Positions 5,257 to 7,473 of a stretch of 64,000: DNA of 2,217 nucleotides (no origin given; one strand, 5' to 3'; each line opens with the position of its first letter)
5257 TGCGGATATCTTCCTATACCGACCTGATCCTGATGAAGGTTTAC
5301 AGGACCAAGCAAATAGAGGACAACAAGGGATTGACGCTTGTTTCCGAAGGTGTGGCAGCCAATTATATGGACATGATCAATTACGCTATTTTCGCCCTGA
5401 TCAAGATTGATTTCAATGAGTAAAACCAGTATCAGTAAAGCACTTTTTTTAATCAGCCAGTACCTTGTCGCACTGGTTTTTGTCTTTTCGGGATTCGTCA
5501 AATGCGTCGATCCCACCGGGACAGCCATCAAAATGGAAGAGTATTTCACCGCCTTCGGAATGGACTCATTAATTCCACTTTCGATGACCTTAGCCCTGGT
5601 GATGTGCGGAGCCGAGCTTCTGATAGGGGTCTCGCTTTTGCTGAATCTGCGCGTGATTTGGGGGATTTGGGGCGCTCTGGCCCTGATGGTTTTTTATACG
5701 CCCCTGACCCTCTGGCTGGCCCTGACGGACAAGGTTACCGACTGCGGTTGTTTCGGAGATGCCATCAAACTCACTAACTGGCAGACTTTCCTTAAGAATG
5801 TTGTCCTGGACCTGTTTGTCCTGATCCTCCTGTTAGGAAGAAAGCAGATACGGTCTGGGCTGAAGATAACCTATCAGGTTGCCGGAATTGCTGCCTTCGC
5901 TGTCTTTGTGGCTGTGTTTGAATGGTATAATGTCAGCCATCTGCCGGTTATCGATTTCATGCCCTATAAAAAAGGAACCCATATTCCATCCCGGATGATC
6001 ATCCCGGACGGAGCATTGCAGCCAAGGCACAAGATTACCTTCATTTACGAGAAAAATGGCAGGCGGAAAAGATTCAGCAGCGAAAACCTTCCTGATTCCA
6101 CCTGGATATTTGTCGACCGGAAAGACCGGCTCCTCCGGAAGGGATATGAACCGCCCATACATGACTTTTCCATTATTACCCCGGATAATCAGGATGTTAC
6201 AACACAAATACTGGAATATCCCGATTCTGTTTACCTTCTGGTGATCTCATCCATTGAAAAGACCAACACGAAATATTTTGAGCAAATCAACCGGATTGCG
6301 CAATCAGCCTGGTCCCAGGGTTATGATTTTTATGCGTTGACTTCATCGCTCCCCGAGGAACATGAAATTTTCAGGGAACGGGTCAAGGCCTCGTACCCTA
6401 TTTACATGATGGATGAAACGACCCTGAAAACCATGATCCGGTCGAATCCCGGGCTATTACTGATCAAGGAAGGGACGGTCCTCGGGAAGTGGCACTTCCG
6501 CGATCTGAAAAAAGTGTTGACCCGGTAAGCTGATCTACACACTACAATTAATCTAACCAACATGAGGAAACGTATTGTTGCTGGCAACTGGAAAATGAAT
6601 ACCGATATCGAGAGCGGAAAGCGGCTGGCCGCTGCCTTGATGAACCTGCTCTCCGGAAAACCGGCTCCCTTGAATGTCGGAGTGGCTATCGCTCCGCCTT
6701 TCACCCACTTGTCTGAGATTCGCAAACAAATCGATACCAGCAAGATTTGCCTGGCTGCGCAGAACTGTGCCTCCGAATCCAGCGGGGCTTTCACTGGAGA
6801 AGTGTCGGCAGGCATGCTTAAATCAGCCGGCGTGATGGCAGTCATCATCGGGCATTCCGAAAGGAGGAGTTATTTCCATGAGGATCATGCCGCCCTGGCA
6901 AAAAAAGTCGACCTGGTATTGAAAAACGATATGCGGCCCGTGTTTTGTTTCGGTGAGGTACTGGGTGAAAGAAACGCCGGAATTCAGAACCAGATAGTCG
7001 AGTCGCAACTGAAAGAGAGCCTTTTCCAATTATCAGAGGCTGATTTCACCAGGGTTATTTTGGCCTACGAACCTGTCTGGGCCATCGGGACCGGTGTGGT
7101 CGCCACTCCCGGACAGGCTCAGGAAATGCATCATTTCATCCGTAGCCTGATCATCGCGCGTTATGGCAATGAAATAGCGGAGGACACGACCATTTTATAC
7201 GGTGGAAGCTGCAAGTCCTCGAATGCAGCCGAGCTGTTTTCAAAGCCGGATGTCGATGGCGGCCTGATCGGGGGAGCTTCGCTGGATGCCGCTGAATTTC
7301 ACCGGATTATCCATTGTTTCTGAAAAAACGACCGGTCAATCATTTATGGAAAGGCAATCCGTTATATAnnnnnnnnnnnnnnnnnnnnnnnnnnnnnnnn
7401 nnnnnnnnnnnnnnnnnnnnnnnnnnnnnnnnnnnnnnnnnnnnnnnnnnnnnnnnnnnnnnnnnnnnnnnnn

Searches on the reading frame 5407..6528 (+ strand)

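Call 73: search_protein_families(library=pfam, proteins=[window:5407-6528:+], max_evalue=0.001)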
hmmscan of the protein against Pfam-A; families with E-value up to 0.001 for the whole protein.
window:5407-6528:+ (373 aa): 1 family
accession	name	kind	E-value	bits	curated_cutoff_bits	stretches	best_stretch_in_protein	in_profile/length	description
PF07291.16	MauE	-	2.5e-20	73.5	27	1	11-143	2-127/128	Methylamine utilisation protein MauE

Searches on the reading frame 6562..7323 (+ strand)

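Call 72: search_protein_families(library=pfam, proteins=[window:6562-7323:+], max_evalue=0.001)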
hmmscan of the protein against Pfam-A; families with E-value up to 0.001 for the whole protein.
window:6562-7323:+ (253 aa): 1 family
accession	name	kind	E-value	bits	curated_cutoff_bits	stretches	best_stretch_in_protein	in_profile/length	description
PF00121.24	TIM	-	1.1e-88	297.4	20.1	1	5-251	2-243/245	Triosephosphate isomerase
